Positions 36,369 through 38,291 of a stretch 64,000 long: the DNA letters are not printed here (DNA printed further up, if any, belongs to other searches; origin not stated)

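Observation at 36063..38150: AT-rich segment beside tRNA-Leu carrying the uncharacterised EptA-family gene yhbX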

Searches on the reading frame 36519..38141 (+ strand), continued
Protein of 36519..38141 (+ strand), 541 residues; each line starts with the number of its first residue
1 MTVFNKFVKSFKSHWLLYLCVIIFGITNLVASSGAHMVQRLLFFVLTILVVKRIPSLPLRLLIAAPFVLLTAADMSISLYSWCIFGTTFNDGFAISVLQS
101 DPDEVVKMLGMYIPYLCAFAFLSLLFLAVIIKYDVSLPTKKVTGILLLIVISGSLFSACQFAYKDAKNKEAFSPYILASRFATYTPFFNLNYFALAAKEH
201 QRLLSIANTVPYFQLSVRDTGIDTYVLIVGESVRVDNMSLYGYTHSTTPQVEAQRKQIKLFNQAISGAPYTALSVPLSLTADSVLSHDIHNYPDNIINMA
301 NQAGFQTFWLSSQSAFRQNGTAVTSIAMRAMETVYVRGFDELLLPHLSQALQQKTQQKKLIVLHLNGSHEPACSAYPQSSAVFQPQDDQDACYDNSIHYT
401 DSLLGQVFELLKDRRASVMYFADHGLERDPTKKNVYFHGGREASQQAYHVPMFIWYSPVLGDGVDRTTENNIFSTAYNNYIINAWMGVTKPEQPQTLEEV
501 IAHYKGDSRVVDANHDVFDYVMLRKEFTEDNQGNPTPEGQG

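Call 45: find_encoding_contigs(protein=P0290, flank=8000, max_places=2)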
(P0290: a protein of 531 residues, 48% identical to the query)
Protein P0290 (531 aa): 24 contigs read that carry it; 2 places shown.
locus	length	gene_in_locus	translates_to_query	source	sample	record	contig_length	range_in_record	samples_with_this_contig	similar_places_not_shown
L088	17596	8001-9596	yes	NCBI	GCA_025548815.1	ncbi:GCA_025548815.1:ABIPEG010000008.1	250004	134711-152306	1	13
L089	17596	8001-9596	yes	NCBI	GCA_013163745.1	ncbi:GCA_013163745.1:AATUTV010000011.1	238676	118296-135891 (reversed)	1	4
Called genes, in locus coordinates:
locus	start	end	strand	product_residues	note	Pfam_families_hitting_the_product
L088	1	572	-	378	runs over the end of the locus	-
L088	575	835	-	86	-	PF05488:PAAR_motif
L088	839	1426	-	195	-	PF03162:Y_phosphatase2, PF22741:PTP-NADK (weak), PF13350:Y_phosphatase3 (weak), PF22785:Tc-R-P, PF22784:PTP-SAK (weak)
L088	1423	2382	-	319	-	PF08238:Sel1 (weak), PF19933:DUF6396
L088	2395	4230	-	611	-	PF13091:PLDc_2 (faint)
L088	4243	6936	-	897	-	PF05954:Phage_GPD, PF04717:Phage_base_V (weak), PF13296:T6SS_Vgr, PF10106:DUF2345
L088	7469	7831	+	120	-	-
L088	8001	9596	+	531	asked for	PF00884:Sulfatase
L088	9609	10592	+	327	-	-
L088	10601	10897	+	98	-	-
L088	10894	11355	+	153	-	-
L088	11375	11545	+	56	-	-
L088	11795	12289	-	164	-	PF00583:Acetyltransf_1 (weak), PF13673:Acetyltransf_10 (faint)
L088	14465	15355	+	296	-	PF18864:AbiTii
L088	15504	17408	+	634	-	PF00005:ABC_tran (faint), PF02463:SMC_N, PF11398:DUF2813, PF13175:AAA_15, PF13476:AAA_23 (weak), PF13304:AAA_21, PF20469:OLD-like_TOPRIM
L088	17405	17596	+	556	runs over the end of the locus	PF00580:UvrD-helicase, PF13245:AAA_19, PF00580:UvrD-helicase, PF13361:UvrD_C, PF13538:UvrD_C_2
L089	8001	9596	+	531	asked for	PF00884:Sulfatase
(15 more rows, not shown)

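Call 49: find_encoding_contigs(protein=P0124, flank=8000, max_places=1)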
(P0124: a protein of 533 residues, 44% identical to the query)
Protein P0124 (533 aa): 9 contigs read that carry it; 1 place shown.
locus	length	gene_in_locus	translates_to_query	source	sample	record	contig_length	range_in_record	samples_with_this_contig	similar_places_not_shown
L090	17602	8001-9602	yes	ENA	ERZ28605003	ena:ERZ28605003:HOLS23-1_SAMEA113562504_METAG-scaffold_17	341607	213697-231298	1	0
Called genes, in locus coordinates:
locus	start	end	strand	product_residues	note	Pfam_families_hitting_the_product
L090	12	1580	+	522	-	PF00496:SBP_bac_5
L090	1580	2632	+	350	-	PF19300:BPD_transp_1_N, PF00528:BPD_transp_1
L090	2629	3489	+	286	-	PF12911:OppC_N, PF00528:BPD_transp_1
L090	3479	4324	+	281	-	PF02463:SMC_N (weak), PF00005:ABC_tran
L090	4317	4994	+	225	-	PF00005:ABC_tran, PF13304:AAA_21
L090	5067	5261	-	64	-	-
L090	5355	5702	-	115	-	PF03713:DUF305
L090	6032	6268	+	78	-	-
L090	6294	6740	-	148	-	-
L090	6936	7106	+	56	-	-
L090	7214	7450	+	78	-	-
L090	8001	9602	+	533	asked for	PF00884:Sulfatase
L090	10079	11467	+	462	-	PF00171:Aldedh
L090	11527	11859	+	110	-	-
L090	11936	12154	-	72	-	PF04070:DUF378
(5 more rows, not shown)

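Call 50: find_encoding_contigs(protein=P0283, flank=8000, max_places=2)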
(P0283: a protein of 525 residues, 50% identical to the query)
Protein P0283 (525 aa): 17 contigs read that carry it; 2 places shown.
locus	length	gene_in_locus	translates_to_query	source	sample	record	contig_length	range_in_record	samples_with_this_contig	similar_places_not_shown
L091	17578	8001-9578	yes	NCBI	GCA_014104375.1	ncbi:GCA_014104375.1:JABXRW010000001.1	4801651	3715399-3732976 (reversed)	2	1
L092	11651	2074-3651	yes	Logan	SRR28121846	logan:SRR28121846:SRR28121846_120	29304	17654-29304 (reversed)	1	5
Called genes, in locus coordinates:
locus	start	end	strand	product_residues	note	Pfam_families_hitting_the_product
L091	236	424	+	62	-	-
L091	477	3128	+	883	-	PF02463:SMC_N, PF13175:AAA_15 (weak), PF13476:AAA_23, PF13304:AAA_21 (faint)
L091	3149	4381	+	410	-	PF04326:SLFN_AlbA_2, PF13749:HATPase_c_4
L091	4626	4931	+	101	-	-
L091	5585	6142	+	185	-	PF14018:DUF4234 (weak)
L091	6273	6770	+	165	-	-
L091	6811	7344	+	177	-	-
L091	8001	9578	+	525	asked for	PF00884:Sulfatase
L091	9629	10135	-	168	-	-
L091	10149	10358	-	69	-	PF05930:Phage_AlpA, PF12728:HTH_17 (weak)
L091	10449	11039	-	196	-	PF23343:REP_ORF2-G2P (weak)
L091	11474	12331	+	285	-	-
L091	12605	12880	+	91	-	-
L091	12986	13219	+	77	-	PF06006:DUF905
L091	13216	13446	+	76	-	-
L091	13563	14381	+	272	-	PF06067:DUF932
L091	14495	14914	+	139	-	PF03230:Antirestrict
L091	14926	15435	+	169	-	PF04002:RadC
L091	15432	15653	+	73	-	PF06174:DUF987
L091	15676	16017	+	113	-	PF06154:CbeA_antitoxin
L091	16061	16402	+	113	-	PF06755:CbtA_toxin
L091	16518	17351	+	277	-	PF13708:DUF4942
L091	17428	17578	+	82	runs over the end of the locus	PF01402:RHH_1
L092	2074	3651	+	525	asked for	PF00884:Sulfatase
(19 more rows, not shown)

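Call 51: find_encoding_contigs(protein=P0341, flank=8000, max_places=1)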
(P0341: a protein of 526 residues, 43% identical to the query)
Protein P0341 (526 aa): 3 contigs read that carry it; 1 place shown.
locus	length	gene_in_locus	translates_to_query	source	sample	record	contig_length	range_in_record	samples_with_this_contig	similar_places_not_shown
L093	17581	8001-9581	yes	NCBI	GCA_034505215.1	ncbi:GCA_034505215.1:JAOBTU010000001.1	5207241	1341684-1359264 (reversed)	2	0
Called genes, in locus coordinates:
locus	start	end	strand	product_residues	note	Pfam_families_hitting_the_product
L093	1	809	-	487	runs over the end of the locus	PF08918:PhoQ_Sensor, PF26769:HAMP_PhoQ, PF02518:HATPase_c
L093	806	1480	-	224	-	PF00072:Response_reg, PF00486:Trans_reg_C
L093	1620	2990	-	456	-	PF00206:Lyase_1, PF08328:ASL_C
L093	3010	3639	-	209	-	PF04356:DUF489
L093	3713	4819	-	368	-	PF02540:NAD_synthase, PF02568:ThiI (weak), PF03054:tRNA_Me_trans, PF20259:tRNA_Me_trans_M, PF20258:tRNA_Me_trans_C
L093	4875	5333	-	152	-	PF00293:NUDIX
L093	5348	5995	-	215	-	PF00849:PseudoU_synth_2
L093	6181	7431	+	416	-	PF00180:Iso_dh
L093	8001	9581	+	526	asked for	PF00884:Sulfatase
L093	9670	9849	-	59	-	-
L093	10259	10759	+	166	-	-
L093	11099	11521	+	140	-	PF06519:TolA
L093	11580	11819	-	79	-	PF06183:DinI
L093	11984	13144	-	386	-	PF04313:HSDR_N, PF13588:HSDR_N_2 (weak)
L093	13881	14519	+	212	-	PF01810:LysE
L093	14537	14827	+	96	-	-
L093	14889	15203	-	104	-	PF02302:PTS_IIB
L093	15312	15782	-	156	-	PF13302:Acetyltransf_3, PF00583:Acetyltransf_1, PF13673:Acetyltransf_10, PF13508:Acetyltransf_7, PF08445:FR47 (weak)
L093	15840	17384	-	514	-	PF00989:PAS, PF08448:PAS_4 (weak), PF13426:PAS_9, PF08447:PAS_3, PF00015:MCPsignal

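Call 52: find_encoding_contigs(protein=P0363, flank=8000, max_places=1)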
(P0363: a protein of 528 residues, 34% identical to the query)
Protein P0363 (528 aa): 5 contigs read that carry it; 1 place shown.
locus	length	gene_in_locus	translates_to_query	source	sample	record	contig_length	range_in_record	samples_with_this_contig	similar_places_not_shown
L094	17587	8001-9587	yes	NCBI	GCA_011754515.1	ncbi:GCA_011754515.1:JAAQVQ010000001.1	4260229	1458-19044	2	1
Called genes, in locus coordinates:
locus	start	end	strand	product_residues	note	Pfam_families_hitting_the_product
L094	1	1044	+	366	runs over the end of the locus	PF00712:DNA_pol3_beta, PF02767:DNA_pol3_beta_2, PF02768:DNA_pol3_beta_3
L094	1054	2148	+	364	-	PF02463:SMC_N, PF13175:AAA_15, PF13476:AAA_23, PF13514:AAA_27 (weak), PF13304:AAA_21 (weak)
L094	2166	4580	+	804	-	PF02518:HATPase_c, PF00204:DNA_gyraseB, PF01751:Toprim, PF21249:GyrB_hook, PF18053:GyrB_insert, PF00986:DNA_gyraseB_C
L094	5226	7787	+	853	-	PF01569:PAP2, PF03797:Autotransporter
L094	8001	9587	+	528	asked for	PF00884:Sulfatase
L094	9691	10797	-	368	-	PF01118:Semialdhyde_dh, PF02774:Semialdhyde_dhC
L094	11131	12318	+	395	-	PF07690:MFS_1, PF00083:Sugar_tr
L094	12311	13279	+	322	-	PF00126:HTH_1, PF03466:LysR_substrate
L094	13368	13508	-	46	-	PF00444:Ribosomal_L36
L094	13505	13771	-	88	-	PF01197:Ribosomal_L31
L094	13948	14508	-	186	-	PF07274:DUF1440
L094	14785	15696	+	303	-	PF00480:ROK, PF02685:Glucokinase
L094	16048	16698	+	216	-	-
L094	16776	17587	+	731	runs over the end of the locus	-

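Call 62: find_encoding_contigs(protein=P0331, flank=7000, max_places=2)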
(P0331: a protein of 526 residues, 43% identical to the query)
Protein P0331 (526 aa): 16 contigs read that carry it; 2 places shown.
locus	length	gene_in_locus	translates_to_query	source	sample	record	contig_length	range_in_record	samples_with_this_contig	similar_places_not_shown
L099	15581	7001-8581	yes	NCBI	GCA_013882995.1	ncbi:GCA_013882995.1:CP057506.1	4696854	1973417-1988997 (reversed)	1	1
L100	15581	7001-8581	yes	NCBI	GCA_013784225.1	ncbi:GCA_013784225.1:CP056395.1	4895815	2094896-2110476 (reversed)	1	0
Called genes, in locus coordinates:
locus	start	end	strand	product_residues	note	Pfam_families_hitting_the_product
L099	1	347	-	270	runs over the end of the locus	PF00528:BPD_transp_1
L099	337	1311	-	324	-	PF19300:BPD_transp_1_N (weak), PF00528:BPD_transp_1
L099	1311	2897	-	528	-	PF00496:SBP_bac_5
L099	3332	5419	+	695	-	PF07715:Plug, PF00593:TonB_dep_Rec_b-barrel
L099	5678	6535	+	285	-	PF09612:HtrL_YibB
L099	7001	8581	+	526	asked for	PF00884:Sulfatase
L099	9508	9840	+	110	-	PF03333:PapB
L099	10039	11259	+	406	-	PF21129:TibC_1st, PF01075:Glyco_transf_9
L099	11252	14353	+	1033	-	PF13018:ESPR, PF16168:AIDA, PF03212:Pertactin, PF03797:Autotransporter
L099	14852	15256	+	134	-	PF07166:DUF1398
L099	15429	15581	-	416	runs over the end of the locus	PF00180:Iso_dh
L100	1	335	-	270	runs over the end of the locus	PF00528:BPD_transp_1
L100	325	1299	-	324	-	PF19300:BPD_transp_1_N (weak), PF00528:BPD_transp_1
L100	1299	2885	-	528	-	PF00496:SBP_bac_5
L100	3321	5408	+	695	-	PF07715:Plug, PF00593:TonB_dep_Rec_b-barrel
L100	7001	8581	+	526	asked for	PF00884:Sulfatase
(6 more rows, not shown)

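Call 63: find_encoding_contigs(protein=P0349, flank=7000, max_places=1)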
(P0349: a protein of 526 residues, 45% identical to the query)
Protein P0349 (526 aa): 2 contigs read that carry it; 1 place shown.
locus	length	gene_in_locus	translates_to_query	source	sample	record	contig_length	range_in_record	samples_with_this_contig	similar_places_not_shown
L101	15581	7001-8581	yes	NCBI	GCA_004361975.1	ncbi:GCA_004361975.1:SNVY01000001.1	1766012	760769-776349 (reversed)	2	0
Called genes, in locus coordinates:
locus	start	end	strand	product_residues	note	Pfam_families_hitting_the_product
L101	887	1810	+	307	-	PF00126:HTH_1, PF03466:LysR_substrate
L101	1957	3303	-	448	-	PF00206:Lyase_1, PF10397:ADSL_C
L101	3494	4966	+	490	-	PF03606:DcuC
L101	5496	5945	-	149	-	PF00583:Acetyltransf_1, PF13508:Acetyltransf_7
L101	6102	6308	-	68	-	-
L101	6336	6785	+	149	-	-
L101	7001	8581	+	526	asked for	PF00884:Sulfatase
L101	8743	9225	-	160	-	PF02586:SRAP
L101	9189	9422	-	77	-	PF02586:SRAP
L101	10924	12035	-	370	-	PF01527:HTH_Tnp_1, PF13276:HTH_21, PF00665:rve, PF13683:rve_3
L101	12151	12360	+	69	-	PF00132:Hexapep (faint)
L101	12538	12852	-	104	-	PF04972:BON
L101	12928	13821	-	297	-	PF00497:SBP_bac_3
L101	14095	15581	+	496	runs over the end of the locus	PF00916:Sulfate_transp, PF16983:MFS_MOT1 (weak), PF01740:STAS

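Call 72: search_dna_similar(query=window:36519-38141:+, collection=plasmids, mode=protein, max_rows=25, max_evalue=1e-20)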
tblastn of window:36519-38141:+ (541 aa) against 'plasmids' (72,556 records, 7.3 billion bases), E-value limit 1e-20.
Records with a match: 19; places in all: 23; records where one place covers at least 80% of the query: 8.
Best place of each record, by identity: 95-99% 4; 60-80% 1; <60% 14.
By first word of the organism name: Escherichia 9; Klebsiella 4; Proteus 2; Providencia 1; Enterobacter 1; Acinetobacter 1; Phocaeicola 1.
By predicted mobility (MOB-suite, as given by PLSDB): non-mobilizable 16; mobilizable 3.
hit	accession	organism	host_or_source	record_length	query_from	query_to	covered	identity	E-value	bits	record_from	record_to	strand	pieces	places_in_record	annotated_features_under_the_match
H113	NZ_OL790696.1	Escherichia coli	-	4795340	1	541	100%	98.0%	0e+0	1019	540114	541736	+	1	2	none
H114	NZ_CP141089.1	Escherichia coli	Homo sapiens,Infected Human Urine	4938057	1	541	100%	97.8%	0e+0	1016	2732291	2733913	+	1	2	none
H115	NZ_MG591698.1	Escherichia coli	Homo sapiens,feces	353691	1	541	100%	97.8%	0e+0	1016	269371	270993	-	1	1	none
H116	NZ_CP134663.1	Escherichia coli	Larus michahellis,bacteria,cloaca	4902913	1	541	100%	97.6%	0e+0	1018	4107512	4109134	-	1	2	none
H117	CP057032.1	Escherichia coli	culture,Pooled cattle faecal samples ...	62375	14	530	96%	63.5%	0e+0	662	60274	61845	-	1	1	phosphoethanolamine transferase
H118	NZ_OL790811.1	Proteus mirabilis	-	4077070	19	541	97%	30.7%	3e-67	243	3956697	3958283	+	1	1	none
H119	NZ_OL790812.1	Proteus mirabilis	-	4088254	19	526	94%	30.8%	1e-65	238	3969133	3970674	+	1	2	none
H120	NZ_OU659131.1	Providencia alcalifaciens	Canis lupus familiaris,intestine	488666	16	458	82%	24.8%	3e-23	112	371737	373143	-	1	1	cptA: phosphoethanolamine transferase CptA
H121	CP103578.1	Enterobacter hormaechei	Homo sapiens,blood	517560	224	541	59%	29.5%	1e-22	110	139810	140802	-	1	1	phosphoethanolamine transferase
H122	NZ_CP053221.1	Acinetobacter baumannii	Homo sapiens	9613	198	495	55%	30.2%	4e-26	120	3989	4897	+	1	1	phosphoethanolamine transferase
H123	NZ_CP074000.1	Escherichia coli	Pig,pure culture,Rectal Swab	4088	220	488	50%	31.9%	1e-22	109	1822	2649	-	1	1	phosphoethanolamine transferase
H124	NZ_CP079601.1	Klebsiella pneumoniae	Homo sapiens,Endotracheal aspirate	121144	199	454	47%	33.0%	1e-22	110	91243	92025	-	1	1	phosphoethanolamine transferase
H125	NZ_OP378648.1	Klebsiella pneumoniae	-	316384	199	454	47%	33.0%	1e-22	110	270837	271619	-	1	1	phosphoethanolamine transferase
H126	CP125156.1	Klebsiella pneumoniae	-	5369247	199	454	47%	33.0%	1e-22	110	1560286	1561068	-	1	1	phosphoethanolamine transferase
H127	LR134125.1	Klebsiella aerogenes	not available: to be reported later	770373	199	454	47%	30.7%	1e-21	107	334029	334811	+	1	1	ybiP: Putative integral membrane protein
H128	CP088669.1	Escherichia coli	Homo sapiens,blood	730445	198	454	48%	30.2%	6e-23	111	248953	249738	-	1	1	opgE: phosphoethanolamine transferase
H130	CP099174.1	Escherichia coli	culture,Pooled soil sample collected ...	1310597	198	454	48%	30.2%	9e-23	110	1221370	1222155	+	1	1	opgE: phosphoethanolamine transferase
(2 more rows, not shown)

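Call 73: get_annotated_region(hit=H117, flank=9000)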
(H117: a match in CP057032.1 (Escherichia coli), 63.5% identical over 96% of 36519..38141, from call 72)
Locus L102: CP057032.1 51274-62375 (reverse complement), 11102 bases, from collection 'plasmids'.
description: Escherichia coli strain RHB40-C01 plasmid pRHB40-C01_2, complete sequence
organism: Escherichia coli (NCBI taxid 562)
taxonomy: Bacteria; Pseudomonadota; Gammaproteobacteria; Enterobacterales; Enterobacteriaceae; Escherichia; Escherichia coli
host: -; source: culture,Pooled cattle faecal samples collected from floor of farm; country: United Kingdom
typing (MOB-suite, as given by PLSDB): non-mobilizable
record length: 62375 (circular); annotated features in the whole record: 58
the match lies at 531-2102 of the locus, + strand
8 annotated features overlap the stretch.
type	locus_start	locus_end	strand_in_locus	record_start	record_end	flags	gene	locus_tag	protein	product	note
CDS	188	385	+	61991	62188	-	-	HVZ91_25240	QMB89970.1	hypothetical protein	-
CDS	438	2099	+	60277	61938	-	-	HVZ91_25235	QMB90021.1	phosphoethanolamine transferase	-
CDS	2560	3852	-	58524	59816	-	-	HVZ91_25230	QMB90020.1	MFS transporter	-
CDS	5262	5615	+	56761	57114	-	-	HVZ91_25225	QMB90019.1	hypothetical protein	-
CDS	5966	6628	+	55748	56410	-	-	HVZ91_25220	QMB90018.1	EcsC family protein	-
CDS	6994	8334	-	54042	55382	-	-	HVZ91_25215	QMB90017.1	GGDEF domain-containing protein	-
CDS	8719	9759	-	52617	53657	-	-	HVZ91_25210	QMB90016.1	tetratricopeptide repeat protein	-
CDS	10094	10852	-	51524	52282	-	-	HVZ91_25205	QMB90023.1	AraC family transcriptional regulator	-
